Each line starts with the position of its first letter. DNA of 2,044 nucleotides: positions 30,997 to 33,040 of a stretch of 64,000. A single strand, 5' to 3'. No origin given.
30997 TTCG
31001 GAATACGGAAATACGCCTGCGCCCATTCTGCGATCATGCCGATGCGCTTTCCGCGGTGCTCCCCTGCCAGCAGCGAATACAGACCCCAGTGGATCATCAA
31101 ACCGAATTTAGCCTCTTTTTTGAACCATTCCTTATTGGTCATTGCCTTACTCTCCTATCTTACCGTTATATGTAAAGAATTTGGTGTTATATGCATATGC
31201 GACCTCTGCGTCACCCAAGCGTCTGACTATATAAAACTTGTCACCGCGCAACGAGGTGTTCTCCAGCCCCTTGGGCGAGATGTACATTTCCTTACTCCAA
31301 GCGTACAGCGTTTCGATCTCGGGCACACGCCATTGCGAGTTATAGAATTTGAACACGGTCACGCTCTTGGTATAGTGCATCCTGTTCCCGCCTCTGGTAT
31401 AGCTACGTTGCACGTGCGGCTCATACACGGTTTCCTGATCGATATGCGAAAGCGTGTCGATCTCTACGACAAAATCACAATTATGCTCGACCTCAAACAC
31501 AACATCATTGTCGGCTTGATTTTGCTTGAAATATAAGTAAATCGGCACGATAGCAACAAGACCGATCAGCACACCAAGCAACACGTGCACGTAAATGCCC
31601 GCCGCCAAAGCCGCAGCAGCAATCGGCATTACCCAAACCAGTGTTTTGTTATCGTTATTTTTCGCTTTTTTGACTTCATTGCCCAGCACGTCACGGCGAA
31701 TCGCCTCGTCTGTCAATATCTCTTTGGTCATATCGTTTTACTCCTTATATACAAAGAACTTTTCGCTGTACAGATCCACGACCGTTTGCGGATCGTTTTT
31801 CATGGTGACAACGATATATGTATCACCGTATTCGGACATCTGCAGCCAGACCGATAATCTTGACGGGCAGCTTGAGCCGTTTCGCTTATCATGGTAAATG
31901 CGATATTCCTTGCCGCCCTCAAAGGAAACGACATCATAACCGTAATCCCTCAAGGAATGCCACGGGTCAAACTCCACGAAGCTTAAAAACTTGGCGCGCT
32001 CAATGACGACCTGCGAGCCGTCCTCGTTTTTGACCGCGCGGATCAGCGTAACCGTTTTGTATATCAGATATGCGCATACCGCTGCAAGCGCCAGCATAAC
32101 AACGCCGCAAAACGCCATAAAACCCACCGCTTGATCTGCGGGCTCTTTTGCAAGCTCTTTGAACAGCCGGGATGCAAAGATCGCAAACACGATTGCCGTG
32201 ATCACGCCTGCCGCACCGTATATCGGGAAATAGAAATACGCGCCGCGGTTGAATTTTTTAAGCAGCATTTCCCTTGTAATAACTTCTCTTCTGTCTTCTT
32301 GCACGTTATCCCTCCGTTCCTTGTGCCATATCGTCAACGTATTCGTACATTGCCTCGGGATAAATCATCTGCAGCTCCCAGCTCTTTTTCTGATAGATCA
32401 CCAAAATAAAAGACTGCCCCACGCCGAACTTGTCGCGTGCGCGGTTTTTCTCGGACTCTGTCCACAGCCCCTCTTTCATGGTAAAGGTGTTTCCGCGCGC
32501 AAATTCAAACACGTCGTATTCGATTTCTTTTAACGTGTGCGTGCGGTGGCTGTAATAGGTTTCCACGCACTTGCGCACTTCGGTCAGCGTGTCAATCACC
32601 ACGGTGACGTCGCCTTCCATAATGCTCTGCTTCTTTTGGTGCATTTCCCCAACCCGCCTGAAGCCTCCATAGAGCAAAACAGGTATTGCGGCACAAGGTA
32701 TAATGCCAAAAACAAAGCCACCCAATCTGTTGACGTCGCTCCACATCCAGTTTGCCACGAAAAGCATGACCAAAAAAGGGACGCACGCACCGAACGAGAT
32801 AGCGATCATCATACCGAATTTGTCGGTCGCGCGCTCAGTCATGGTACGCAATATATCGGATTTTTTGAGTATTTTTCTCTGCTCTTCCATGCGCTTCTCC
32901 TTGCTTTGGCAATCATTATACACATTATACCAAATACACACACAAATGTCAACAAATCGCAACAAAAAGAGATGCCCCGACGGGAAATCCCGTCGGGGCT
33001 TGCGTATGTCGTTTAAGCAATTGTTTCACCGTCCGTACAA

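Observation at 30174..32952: Operon of three paralogous 2-TM proteins chained by translational coupling to a leaderless-type GH29 fucosidase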

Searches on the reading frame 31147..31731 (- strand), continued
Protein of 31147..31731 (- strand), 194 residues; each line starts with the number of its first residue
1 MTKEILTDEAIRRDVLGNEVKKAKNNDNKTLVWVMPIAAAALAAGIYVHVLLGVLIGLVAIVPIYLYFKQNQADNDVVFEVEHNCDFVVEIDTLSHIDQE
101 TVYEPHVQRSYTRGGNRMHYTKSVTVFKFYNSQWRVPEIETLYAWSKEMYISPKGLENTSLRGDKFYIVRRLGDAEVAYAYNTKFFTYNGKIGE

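Call 98: search_solved_structures(query=L002:13-1344:+, max_evalue=0.01)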
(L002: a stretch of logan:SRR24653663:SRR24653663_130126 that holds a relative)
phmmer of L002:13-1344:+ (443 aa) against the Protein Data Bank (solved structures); distinct sequences matched with E-value up to 0.01: 0.

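Call 99: search_protein_families(library=ncbifam, proteins=[L002:13-1344:+, L029:3993-5489:+, L032:6283-8118:+, L033:8692-11073:+, L018:4725-5477:+, L019:6554-6907:+, L027:1044-1469:+, L026:1842-2138:+, L033:7229-7798:+, P0058], max_evalue=0.001)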
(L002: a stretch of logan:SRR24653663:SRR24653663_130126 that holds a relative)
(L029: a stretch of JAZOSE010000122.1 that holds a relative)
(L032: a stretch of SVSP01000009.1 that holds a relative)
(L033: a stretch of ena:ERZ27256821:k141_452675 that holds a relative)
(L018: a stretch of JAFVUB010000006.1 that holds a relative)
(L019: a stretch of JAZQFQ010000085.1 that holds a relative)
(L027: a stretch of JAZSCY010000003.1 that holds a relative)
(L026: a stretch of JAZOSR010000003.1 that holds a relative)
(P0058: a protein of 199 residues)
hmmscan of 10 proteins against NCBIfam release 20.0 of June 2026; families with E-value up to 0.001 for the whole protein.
L002:13-1344:+ (443 aa): 0 families

L029:3993-5489:+ (498 aa): 0 families

L032:6283-8118:+ (611 aa): 0 families

L033:8692-11073:+ (793 aa): 0 families

L018:4725-5477:+ (250 aa): 0 families

L019:6554-6907:+ (117 aa): 0 families

L027:1044-1469:+ (141 aa): 0 families

L026:1842-2138:+ (98 aa): 0 families

L033:7229-7798:+ (189 aa): 0 families

P0058 (199 aa): 0 families
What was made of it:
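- Tried and rejected: Unannotated neighbours of distant members (443, 498, 611 and 793 aa, among others): no NCBIfam match for any, and no PDB match for the 443-aa L002 protein, the only one searched there (calls 98, 99).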

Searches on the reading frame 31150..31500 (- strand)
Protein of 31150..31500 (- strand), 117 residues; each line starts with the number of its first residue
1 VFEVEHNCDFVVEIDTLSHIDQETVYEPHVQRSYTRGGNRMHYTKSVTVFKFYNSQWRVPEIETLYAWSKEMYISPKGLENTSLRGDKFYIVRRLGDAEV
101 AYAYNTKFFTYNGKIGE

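Call 59: predict_structure(alignment_id=A7)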
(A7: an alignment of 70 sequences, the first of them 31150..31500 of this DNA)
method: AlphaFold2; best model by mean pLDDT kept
length: 117 residues; sequences in the alignment: 70
mean_pLDDT: 87.8   pTM: 0.78
mean pLDDT of the five models: 87.8, 87.1, 86.7, 85.3, 84.0
residues with pLDDT >= 90: 76; 70-90: 29; 50-70: 5; < 50: 7
segments of 3 or more residues with pLDDT < 50: 1-6
pLDDT, mean of each block of 10 residues (from residue 1): 52 96 92 75 94 97 92 95 98 90 95 72
secondary structure, 60 per line:
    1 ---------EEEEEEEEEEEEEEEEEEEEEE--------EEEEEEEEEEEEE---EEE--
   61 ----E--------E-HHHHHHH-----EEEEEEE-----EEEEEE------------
elements in order: E10-31 E40-52 E56-58 H76-82 E88-94 E100-105

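Call 62: fold_search(model_id=the predicted structure, library=pdb)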
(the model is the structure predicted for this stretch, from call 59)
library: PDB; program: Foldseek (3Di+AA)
matches with E <= 10: 309; with E <= 0.001: 0
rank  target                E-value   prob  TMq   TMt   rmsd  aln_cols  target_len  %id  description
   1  3tqy_A                8.1e-02  0.69  0.27  0.29  12.7       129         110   11  Structure of a single-stranded DNA-binding protein (ssb), from Coxiella burnetii (released 2011-09-21)
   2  1txy_A                1.7e-01  0.69  0.30  0.37  13.9       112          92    8  E. coli PriB (released 2004-11-16)
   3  8q01_A                1.8e-01  0.33  0.21  0.20  11.6       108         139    9  Neck of phage 812 after tail contraction (C6) (released 2024-08-07)
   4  1x3f_B                2.3e-01  0.44  0.31  0.31  14.7       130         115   10  Crystal structure of the single-stranded DNA-binding protein from Mycobacterium SMEGMATIS (released 2005-08-15)
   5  1eqq_A                2.3e-01  0.33  0.25  0.26  14.3       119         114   10  SINGLE STRANDED DNA BINDING PROTEIN AND SSDNA COMPLEX (released 2003-09-23)
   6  8xvg_E                2.5e-01  0.30  0.23  0.09   8.7        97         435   12  Structure of human NuA4/TIP60 complex (released 2024-07-24)
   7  3rd4_D                2.8e-01  0.84  0.38  0.51   5.0       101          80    7  Crystal structure of PROPEN_03304 from Proteus penneri ATCC 35198 Northeast Structural Genomics Consortium target id P (released 2011-05-25)
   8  3rd4_C                3.7e-01  0.63  0.33  0.42   5.3       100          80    7  Crystal structure of PROPEN_03304 from Proteus penneri ATCC 35198 Northeast Structural Genomics Consortium target id P (released 2011-05-25)
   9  3afq_B                3.7e-01  0.41  0.32  0.32  15.4       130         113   10  Crystal structure of the single-stranded DNA binding protein from Mycobacterium leprae (Form II) (released 2010-10-06)
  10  8q01_G                3.7e-01  0.21  0.23  0.21  12.1       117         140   10  Neck of phage 812 after tail contraction (C6) (released 2024-08-07)
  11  8v3t_E                3.9e-01  0.12  0.15  0.13  12.6        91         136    8  CryoEM Structure of Diffocin - precontracted - Collar (released 2024-08-28)
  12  3a5u_A                4.6e-01  0.33  0.29  0.29  15.3       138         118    8  Promiscuity and specificity in DNA binding to SSB: Insights from the structure of the Mycobacterium smegmatis SSB-ssDN (released 2010-08-18)
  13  8v3t_B                5.4e-01  0.08  0.15  0.14  13.9       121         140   11  CryoEM Structure of Diffocin - precontracted - Collar (released 2024-08-28)
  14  5w2l_A                5.7e-01  0.18  0.24  0.21  12.1        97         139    6  Structure of a central domain of human Ctc1 (released 2017-11-29)
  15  9gb1_S                5.7e-01  0.08  0.17  0.16  14.0       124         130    7  Extended phiCD508 tail (released 2025-03-26)
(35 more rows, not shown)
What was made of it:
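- The OB-like assignment rests on secondary-structure order and on Foldseek hits with E >= 0.08 and TM <= 0.4 (call 62). OB-fold proteins dominate the weak Foldseek list (call 62).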

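Call 66: fold_search(model_id=the predicted structure, library=viral)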
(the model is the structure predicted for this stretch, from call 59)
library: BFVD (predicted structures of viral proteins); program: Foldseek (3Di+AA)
matches with E <= 10: 617; with E <= 0.001: 0
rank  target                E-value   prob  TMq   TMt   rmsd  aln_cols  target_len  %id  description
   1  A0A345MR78            3.7e-02  1.00  0.45  0.52   6.0        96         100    9  (no name in the UniProt tables at hand)
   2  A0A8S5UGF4            4.9e-02  0.66  0.28  0.12   9.4        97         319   13  TPM domain-containing protein [Myoviridae sp. ctshb19]
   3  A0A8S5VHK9            5.4e-02  0.99  0.43  0.36   8.2       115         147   10  Uncharacterized protein [Myoviridae sp. ctkfK18]
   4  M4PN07                7.5e-02  0.87  0.35  0.35   6.2       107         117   11  Uncharacterized protein [Sulfitobacter phage phiCB2047-B]
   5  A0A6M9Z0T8            9.3e-02  0.41  0.27  0.25  10.0       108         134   11  Uncharacterized protein [Vibrio phage River4]
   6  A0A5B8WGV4            9.3e-02  0.15  0.16  0.10  16.8       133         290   12  Major tail protein [Arthrobacter phage Qui]
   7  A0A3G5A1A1            1.1e-01  0.95  0.36  0.24   6.7       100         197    6  Uncharacterized protein [Faunusvirus sp.]
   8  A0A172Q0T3            1.2e-01  0.87  0.31  0.29   6.5        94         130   14  Putative membrane protein [Acinetobacter phage vB_AbaM_ME3]
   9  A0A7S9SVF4            1.3e-01  0.47  0.26  0.28   9.8        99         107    9  (no name in the UniProt tables at hand)
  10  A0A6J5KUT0            1.4e-01  0.28  0.19  0.14  12.3       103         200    9  Uncharacterized protein [uncultured Caudovirales phage]
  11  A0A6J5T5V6            1.5e-01  0.23  0.21  0.19  13.6       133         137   16  Uncharacterized protein [uncultured Caudovirales phage]
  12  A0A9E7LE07            1.6e-01  0.21  0.21  0.16  13.2       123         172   11  (no name in the UniProt tables at hand)
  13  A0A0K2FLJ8            2.1e-01  0.85  0.35  0.37   7.2       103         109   14  (no name in the UniProt tables at hand)
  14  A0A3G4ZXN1            2.2e-01  0.85  0.39  0.27   9.2       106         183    9  Uncharacterized protein [Faunusvirus sp.]
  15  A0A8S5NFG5            2.3e-01  0.16  0.18  0.11  13.2        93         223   10  Tail tube protein [Siphoviridae sp. ctHEr2]
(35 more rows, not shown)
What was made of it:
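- Tried and rejected: BFVD gave a best E of 0.037, to unnamed phage proteins (call 66).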

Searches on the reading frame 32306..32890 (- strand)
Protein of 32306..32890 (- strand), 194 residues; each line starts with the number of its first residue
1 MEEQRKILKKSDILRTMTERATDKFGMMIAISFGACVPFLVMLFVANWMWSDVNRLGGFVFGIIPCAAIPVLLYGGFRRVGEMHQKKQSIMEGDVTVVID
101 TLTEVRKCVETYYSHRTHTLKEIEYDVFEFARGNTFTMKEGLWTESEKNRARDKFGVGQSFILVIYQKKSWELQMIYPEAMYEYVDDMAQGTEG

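Call 4: search_protein_families(library=pfam, proteins=[window:32306-32890:-], max_evalue=1)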
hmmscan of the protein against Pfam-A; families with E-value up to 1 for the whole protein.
window:32306-32890:- (194 aa): 1 family
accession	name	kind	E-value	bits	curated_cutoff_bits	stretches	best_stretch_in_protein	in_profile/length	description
PF19892.4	DUF6365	-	0.23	10.8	32.5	1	140-186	154-202/404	Family of unknown function (DUF6365)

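Call 9: search_protein_families(library=ncbifam, proteins=[window:32306-32890:-], max_evalue=1)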
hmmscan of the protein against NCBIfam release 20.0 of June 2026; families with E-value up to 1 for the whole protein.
window:32306-32890:- (194 aa): 1 family
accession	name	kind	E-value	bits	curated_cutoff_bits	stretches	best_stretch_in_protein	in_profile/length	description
TIGR02204.1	MsbA_rel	hypoth_equivalog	0.13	10.9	780.4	1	48-116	152-217/576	ABC transporter, permease/ATP-binding protein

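Call 10: search_protein_families(library=padloc, proteins=[window:32306-32890:-], max_evalue=1)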
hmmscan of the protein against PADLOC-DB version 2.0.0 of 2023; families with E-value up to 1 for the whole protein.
window:32306-32890:- (194 aa): 0 families

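Call 11: search_protein_families(library=phrogs, proteins=[window:32306-32890:-], max_evalue=1)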
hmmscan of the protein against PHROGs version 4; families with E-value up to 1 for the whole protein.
window:32306-32890:- (194 aa): 2 families
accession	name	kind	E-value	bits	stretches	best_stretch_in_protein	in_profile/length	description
phrog_3958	-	unknown function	0.057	14.2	1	11-53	2-44/71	-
phrog_16207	-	unknown function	0.11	13.7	1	85-139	29-80/100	-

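Call 16: find_homologous_proteins(query=window:32306-32890:-, max_evalue=0.01)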
Query window:32306-32890:- (194 aa): 15 proteins with E <= 0.01 among 59 candidates.
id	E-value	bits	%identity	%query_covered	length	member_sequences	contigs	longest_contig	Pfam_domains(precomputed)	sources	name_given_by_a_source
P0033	2.5e-127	440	100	100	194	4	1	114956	-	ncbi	-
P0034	1.7e-121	421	95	100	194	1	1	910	-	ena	-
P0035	2.6e-111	388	87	99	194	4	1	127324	-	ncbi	-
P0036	4.5e-99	348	79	100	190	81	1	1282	-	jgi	jgi:hypothetical protein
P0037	2.6e-98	345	80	96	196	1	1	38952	-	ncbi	-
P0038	2.9e-97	342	79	96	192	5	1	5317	-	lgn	-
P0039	4.1e-96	338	76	96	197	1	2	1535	-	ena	-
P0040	3.3e-95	335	74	99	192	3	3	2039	-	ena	-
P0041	7.2e-94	331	75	96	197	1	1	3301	-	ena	-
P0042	3.4e-92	325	73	96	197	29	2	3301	-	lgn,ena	-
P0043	1.6e-90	320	78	90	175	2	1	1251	-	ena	-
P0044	4.4e-64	234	58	99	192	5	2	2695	-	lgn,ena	-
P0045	5.4e-61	224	55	93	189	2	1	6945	-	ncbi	-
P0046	2.0e-60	222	53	97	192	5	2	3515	-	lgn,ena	-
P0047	1.2e-59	219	53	96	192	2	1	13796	-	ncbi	-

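Call 87: find_encoding_contigs(protein=P0033, flank=1000, max_places=2)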
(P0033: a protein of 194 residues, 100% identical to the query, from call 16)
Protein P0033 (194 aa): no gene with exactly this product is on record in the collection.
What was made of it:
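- Tried and rejected: Source contig: an exact look-up of protein A found no record (call 87).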
